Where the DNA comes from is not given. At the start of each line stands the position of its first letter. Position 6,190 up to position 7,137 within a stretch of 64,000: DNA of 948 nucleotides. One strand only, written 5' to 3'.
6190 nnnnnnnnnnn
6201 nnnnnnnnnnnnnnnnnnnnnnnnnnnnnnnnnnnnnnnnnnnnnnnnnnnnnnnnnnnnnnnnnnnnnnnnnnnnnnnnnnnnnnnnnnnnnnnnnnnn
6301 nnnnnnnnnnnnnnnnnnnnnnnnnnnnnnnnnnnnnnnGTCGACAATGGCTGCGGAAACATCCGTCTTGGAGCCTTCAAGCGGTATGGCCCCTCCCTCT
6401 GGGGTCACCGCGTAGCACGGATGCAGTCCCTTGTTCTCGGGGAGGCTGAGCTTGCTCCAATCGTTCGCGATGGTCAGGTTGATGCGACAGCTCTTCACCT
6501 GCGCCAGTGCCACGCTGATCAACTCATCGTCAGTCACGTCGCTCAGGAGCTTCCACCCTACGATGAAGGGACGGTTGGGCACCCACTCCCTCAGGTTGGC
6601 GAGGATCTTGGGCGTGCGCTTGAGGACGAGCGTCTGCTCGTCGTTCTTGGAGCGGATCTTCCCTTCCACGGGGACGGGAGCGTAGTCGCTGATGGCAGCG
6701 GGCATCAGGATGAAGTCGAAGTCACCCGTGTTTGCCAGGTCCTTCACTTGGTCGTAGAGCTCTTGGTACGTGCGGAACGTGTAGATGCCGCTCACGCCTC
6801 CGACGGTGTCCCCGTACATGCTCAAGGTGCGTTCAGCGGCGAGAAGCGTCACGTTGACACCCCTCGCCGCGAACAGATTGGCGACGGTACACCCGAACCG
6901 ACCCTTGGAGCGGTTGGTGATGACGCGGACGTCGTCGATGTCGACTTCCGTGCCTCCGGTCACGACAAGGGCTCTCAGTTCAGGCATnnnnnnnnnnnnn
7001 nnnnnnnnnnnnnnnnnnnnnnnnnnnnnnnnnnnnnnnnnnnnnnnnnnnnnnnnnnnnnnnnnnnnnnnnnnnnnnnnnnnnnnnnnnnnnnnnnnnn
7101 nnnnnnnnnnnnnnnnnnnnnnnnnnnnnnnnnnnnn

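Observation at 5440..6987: Fusion of a CoaB/DFP-like domain with a GNAT-like domain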

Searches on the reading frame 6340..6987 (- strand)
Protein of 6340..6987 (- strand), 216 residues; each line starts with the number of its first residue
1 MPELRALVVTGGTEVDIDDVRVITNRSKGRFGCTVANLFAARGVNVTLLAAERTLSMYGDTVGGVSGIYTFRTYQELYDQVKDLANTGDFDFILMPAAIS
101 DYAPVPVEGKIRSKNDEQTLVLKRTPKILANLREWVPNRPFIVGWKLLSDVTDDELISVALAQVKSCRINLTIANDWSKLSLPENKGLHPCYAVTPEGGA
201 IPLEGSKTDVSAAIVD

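Call 63: search_solved_structures(query=window:6340-6987:-, max_evalue=0.001, show_alignments=5)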
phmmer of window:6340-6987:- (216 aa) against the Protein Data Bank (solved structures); distinct sequences matched with E-value up to 0.001: 7.
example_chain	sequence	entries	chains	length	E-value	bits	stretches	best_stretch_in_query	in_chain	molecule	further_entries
2gk4_A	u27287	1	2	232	4.5e-21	78.7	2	108-187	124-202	conserved hypothetical protein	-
4qji_A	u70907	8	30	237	1.5e-12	50.9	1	3-176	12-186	Phosphopantothenate--cysteine ligase | Coenzyme A biosynthesis bifunctional protein CoaBC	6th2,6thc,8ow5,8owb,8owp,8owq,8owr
6tgv_A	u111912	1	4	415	4e-12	49.4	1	3-175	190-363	Coenzyme A biosynthesis bifunctional protein CoaBC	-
5int_A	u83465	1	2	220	1.3e-09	41.2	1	5-177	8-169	Phosphopantothenate--cysteine ligase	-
1u7u_A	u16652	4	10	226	3.8e-09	39.7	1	4-184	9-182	Coenzyme A biosynthesis bifunctional protein coaBC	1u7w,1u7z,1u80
7edz_D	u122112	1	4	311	2.7e-08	36.9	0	86-150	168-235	Phosphopantothenate--cysteine ligase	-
1p9o_A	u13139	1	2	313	3.8e-08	36.4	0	86-150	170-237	Phosphopantothenoylcysteine synthetase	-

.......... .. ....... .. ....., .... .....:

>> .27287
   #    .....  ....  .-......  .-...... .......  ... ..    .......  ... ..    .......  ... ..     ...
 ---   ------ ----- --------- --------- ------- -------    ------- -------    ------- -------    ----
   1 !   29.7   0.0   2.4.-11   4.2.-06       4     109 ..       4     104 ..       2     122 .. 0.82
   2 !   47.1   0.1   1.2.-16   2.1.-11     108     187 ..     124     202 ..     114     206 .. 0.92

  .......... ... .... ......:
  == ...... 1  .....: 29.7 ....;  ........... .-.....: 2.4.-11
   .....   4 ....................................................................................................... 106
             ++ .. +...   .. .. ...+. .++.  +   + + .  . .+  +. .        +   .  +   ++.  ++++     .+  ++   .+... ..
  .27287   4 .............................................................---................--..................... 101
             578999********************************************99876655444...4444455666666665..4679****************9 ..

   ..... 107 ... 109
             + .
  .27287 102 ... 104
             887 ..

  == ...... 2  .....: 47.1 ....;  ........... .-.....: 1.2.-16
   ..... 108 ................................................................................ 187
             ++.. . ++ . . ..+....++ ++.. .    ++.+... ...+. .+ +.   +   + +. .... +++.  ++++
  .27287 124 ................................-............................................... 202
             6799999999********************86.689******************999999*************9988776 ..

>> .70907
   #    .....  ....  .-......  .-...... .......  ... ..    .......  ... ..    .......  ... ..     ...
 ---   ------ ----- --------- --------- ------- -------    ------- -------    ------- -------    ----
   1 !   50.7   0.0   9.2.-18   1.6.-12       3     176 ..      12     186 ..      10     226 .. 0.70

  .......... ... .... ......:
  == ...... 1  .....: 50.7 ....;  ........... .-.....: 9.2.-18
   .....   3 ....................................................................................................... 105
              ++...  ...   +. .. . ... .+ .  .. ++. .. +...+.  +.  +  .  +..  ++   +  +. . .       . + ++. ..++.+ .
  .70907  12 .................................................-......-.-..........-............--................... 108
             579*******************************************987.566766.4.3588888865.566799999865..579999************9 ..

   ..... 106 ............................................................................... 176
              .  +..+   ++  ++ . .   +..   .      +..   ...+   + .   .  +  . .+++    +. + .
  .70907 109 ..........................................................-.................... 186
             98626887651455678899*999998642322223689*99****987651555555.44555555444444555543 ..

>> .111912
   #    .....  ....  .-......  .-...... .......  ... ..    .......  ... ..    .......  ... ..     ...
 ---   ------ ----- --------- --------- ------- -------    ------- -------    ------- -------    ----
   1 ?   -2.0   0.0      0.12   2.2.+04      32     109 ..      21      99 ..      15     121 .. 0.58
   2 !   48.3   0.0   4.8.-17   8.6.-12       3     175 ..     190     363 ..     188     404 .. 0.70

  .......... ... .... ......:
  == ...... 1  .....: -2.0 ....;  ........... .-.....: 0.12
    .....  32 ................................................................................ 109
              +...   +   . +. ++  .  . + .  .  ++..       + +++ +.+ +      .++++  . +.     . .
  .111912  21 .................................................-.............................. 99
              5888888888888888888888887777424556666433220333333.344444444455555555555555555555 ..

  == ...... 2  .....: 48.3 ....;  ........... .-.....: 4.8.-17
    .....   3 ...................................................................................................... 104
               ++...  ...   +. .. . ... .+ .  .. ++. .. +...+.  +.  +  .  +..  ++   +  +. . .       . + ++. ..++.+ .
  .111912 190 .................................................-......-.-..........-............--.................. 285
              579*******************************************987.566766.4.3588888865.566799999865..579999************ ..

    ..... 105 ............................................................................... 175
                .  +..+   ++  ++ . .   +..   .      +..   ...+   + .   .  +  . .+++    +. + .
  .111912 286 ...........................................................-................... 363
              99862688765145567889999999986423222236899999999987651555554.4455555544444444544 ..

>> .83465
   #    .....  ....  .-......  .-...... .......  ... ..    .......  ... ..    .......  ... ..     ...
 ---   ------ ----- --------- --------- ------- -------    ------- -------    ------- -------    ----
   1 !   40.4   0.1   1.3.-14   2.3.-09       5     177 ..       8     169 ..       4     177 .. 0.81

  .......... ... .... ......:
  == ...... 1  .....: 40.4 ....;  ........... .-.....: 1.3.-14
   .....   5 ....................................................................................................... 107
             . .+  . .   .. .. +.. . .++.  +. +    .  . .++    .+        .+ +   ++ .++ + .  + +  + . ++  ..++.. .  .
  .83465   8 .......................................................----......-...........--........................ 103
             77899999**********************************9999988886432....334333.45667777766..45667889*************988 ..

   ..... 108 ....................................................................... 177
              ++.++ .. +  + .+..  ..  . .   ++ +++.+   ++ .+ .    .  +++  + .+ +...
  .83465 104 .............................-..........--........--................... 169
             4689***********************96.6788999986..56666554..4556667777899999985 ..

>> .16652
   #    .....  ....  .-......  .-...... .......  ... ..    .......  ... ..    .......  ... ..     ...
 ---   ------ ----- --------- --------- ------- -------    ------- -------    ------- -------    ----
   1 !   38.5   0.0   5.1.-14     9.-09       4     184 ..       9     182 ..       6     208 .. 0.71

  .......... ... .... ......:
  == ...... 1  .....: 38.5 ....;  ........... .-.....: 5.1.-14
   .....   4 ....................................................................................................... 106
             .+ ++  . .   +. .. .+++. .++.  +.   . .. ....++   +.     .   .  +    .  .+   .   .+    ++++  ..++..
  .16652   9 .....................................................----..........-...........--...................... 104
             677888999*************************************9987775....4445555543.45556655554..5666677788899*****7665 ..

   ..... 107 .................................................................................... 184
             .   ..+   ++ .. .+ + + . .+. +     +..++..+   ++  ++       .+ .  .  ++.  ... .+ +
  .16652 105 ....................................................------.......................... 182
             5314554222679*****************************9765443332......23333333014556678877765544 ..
